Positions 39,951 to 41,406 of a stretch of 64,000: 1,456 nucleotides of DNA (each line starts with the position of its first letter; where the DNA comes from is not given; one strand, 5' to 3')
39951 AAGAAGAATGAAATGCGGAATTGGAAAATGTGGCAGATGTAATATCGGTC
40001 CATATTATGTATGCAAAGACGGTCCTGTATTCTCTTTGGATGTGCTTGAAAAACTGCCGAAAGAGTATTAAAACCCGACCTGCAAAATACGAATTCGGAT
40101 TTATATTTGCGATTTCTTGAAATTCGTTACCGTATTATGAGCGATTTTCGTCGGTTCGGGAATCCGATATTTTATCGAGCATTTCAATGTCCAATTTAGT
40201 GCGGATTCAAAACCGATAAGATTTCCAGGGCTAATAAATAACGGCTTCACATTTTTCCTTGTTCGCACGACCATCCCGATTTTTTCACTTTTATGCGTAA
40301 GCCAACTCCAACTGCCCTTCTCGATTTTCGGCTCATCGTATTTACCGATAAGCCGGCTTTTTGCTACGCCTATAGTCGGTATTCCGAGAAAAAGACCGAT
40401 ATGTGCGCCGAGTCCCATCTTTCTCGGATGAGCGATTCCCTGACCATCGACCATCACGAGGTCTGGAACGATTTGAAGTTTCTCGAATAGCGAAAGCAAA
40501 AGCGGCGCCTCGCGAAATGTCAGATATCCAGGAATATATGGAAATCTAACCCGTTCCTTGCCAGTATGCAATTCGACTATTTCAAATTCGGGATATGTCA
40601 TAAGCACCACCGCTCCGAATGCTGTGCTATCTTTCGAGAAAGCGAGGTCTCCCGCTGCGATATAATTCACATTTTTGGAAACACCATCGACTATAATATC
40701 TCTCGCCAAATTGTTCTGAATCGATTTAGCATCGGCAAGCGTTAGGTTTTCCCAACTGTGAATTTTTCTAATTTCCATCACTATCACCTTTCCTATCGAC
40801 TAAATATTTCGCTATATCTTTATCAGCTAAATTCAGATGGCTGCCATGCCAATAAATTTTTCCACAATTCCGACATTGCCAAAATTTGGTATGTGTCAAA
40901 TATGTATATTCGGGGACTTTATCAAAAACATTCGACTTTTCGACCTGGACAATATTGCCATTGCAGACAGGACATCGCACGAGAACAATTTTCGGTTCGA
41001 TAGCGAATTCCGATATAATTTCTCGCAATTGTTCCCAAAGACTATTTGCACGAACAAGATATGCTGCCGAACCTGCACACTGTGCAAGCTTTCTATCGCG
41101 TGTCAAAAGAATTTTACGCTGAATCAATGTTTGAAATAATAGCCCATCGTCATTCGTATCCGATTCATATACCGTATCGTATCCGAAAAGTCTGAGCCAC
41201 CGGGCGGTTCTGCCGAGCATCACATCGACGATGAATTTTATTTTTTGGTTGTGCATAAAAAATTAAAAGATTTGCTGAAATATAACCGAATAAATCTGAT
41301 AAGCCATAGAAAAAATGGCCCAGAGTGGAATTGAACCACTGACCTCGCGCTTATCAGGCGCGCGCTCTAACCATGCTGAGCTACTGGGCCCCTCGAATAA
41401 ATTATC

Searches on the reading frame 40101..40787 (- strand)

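Call 7: search_protein_families(library=pfam, proteins=[window:40101-40787:-], max_evalue=0.0001)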
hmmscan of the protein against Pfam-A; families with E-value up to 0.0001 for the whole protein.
window:40101-40787:- (228 aa): 1 family
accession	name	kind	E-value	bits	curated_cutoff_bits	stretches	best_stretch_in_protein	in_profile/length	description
PF04493.20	Endonuclease_5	-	1.2e-68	231.2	23.4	1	27-217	3-197/198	Endonuclease V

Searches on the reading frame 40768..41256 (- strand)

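Call 7: search_protein_families(library=pfam, proteins=[window:40768-41256:-], max_evalue=0.0001)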
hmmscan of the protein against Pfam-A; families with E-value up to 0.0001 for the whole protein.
window:40768-41256:- (162 aa): 1 family
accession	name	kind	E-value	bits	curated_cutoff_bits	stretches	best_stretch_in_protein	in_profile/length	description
PF01927.22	Mut7-C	-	2.1e-43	148.4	23.3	1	7-143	2-141/146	Mut7-C RNAse domain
